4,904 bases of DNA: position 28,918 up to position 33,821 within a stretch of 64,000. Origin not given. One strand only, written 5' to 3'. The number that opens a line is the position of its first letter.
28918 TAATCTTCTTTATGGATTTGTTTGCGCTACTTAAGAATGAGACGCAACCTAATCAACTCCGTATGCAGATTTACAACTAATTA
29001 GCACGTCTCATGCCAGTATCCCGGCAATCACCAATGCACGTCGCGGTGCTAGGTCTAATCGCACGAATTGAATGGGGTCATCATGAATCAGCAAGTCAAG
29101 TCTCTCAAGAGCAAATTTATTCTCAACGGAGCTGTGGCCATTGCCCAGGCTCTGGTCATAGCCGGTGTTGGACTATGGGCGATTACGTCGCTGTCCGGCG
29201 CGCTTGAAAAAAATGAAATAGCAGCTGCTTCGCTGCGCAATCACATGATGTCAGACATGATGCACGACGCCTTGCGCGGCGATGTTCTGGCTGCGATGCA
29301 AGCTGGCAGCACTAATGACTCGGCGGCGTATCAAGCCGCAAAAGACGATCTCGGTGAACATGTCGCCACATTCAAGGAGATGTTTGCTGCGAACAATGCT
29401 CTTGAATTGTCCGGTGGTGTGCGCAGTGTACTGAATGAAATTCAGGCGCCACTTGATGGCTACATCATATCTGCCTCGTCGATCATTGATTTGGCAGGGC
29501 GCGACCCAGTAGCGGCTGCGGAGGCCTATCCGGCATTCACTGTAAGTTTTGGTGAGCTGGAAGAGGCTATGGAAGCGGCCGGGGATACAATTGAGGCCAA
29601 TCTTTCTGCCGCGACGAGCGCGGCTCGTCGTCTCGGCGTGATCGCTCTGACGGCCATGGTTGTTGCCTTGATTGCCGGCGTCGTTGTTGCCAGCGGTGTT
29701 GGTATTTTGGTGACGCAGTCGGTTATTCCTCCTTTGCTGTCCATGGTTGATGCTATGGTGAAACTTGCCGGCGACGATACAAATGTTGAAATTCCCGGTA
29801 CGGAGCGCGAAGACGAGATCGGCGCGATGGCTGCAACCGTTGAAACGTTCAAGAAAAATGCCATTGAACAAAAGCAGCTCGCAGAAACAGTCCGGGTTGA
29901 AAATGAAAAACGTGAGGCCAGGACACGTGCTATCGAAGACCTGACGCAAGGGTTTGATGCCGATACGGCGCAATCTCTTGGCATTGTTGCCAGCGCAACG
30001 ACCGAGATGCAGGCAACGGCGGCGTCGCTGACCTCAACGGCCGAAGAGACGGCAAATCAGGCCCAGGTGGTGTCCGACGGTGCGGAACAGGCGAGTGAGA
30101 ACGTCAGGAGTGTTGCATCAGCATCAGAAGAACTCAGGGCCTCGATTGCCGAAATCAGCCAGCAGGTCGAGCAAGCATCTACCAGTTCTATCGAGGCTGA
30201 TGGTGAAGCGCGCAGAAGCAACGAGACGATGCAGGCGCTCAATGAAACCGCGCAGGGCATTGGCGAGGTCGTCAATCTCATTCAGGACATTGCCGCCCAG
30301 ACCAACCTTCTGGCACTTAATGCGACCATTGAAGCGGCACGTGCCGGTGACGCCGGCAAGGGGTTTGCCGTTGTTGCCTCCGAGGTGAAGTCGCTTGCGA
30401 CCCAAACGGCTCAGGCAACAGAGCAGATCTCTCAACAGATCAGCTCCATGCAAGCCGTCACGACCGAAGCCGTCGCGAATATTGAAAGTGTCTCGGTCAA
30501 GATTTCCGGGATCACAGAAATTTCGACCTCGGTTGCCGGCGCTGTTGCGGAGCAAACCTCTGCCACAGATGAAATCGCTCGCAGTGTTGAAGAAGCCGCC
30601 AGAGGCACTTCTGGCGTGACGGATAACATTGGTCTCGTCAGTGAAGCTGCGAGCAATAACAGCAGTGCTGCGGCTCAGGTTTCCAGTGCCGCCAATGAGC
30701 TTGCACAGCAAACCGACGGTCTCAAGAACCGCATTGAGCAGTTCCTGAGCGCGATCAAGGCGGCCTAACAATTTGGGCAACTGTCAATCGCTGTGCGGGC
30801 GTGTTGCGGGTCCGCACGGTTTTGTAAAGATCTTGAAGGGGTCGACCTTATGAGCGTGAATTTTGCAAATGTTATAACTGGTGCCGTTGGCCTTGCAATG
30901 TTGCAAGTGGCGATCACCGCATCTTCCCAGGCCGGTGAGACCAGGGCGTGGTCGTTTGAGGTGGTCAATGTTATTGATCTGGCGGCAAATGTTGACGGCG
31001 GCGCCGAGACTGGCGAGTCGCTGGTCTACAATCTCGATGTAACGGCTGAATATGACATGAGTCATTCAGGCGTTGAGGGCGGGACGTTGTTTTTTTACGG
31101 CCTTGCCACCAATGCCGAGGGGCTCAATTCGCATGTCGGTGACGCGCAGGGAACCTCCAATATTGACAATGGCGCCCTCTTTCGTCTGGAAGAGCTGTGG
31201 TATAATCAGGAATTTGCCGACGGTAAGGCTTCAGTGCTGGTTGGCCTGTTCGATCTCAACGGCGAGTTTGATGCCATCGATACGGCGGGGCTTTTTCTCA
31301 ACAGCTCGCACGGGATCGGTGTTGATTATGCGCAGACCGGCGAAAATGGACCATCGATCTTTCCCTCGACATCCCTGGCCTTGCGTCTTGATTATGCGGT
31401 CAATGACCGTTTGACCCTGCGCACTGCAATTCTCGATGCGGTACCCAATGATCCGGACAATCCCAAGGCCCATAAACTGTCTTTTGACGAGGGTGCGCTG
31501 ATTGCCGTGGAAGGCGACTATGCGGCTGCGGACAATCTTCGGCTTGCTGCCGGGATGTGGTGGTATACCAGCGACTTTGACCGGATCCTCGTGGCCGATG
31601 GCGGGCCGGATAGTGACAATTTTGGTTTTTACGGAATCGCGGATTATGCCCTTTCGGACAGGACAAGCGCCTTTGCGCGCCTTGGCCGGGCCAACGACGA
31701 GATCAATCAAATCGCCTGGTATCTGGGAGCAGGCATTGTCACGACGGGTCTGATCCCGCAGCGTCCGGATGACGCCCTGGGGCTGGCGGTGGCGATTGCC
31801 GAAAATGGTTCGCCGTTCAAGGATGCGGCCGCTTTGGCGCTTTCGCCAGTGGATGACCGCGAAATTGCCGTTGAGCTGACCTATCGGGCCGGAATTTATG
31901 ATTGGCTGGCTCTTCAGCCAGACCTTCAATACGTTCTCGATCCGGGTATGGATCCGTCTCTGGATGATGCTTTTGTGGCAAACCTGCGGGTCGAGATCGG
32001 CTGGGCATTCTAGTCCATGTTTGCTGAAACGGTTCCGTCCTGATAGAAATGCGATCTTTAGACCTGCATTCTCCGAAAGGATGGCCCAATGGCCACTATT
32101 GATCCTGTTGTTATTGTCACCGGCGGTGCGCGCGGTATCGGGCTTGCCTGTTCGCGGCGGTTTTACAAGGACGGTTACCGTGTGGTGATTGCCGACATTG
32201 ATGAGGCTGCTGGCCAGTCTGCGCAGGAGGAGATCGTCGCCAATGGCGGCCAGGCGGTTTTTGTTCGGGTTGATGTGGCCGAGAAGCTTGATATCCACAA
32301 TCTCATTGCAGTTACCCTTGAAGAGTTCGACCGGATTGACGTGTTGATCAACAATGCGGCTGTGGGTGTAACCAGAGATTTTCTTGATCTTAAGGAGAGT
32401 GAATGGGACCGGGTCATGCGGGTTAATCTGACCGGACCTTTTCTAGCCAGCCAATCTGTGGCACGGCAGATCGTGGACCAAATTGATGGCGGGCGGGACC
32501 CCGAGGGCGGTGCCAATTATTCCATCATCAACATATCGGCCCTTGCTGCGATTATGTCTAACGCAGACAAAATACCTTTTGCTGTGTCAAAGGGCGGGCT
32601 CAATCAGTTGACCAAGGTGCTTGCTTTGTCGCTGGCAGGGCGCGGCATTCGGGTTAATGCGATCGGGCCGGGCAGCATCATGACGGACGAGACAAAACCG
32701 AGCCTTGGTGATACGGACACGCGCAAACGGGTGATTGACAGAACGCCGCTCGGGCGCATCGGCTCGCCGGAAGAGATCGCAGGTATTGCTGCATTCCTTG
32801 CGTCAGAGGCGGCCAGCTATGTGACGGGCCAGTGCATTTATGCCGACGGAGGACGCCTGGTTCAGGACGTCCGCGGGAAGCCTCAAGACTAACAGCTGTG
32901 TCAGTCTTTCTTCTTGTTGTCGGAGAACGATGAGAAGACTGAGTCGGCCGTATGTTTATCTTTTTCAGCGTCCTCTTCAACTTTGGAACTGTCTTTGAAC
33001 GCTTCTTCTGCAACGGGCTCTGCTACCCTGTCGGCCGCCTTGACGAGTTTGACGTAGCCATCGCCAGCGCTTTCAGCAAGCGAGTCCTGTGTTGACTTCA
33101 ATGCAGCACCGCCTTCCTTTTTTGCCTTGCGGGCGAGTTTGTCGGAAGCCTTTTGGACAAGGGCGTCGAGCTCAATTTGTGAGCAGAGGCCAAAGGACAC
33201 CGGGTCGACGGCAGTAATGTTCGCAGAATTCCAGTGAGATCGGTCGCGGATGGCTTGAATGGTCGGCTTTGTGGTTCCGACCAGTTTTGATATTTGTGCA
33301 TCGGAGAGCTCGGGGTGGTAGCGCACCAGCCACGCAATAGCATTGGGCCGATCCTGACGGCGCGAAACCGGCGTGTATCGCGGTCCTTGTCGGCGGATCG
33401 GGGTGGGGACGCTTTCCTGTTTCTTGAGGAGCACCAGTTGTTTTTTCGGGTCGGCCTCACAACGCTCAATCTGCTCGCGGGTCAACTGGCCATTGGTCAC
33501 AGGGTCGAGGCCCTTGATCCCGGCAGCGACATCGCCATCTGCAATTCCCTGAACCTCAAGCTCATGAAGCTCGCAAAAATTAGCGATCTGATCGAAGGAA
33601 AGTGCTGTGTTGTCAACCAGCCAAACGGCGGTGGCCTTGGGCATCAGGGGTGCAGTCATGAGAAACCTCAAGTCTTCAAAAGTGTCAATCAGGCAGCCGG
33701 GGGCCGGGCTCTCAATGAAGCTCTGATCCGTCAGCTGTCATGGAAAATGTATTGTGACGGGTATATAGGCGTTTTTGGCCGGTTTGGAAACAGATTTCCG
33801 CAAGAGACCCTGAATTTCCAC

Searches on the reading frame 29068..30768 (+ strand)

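Call 19: search_protein_families(library=pfam, proteins=[window:29068-30768:+], max_evalue=0.00001)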
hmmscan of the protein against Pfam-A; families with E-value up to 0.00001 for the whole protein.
window:29068-30768:+ (566 aa): 2 families
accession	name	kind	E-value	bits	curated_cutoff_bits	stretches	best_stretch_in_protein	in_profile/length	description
PF00015.26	MCPsignal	-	4.7e-30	105.1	34.6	1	373-531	7-168/172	Methyl-accepting chemotaxis protein (MCP) signalling domain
PF00672.30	HAMP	-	2.8e-06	28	25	0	222-263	9-49/53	HAMP domain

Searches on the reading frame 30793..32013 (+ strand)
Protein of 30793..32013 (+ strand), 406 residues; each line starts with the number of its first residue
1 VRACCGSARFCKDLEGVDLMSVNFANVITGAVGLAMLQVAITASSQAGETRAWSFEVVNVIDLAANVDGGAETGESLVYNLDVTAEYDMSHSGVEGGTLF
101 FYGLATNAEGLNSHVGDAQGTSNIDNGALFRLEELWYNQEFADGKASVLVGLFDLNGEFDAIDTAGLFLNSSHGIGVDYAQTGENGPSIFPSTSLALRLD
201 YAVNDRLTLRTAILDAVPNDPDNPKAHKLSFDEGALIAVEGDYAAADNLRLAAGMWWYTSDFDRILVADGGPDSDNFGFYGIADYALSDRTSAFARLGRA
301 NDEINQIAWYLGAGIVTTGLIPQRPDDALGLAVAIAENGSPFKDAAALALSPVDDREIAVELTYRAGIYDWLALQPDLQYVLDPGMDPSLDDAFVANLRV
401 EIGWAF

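Call 19: search_protein_families(library=pfam, proteins=[window:30793-32013:+], max_evalue=0.00001)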
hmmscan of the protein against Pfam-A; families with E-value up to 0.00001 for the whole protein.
window:30793-32013:+ (406 aa): 1 family
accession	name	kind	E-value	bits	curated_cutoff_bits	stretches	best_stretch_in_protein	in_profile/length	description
PF04966.18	OprB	-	2.1e-41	143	22.9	1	80-402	9-370/372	Carbohydrate-selective porin, OprB family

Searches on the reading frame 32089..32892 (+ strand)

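Call 68: search_protein_families(library=pfam, proteins=[window:32089-32892:+], max_evalue=0.00001)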
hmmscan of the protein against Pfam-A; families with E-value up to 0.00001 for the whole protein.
window:32089-32892:+ (267 aa): 4 families
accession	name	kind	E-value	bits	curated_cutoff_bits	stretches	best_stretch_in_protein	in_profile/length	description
PF13561.12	adh_short_C2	-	9.4e-61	205.8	27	1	14-255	3-234/236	Enoyl-(Acyl carrier protein) reductase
PF00106.31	adh_short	-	2.7e-48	164.5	26.6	1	7-204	2-189/195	short chain dehydrogenase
PF08659.16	KR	-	2.4e-09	37.8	22.6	1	8-117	3-116/180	KR domain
PF23441.1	SDR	-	1.9e-06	27.9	27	1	167-256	166-255/258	SDR-like rossmann domain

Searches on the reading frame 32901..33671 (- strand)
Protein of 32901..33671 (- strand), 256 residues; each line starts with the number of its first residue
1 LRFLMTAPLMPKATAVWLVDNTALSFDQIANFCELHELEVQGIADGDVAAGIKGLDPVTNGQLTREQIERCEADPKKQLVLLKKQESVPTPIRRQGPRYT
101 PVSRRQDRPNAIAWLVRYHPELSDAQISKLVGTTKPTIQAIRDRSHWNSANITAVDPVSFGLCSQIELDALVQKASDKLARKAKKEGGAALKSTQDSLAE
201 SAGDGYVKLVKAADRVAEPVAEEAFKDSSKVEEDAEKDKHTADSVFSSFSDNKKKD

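Call 68: search_protein_families(library=pfam, proteins=[window:32901-33671:-], max_evalue=0.00001)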
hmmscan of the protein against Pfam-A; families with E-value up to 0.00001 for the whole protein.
window:32901-33671:- (256 aa): 1 family
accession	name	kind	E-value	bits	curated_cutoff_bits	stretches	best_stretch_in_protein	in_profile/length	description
PF06242.16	TrcR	-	3.7e-65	218.7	22.2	1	38-176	1-138/139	Transcriptional cell cycle regulator TrcR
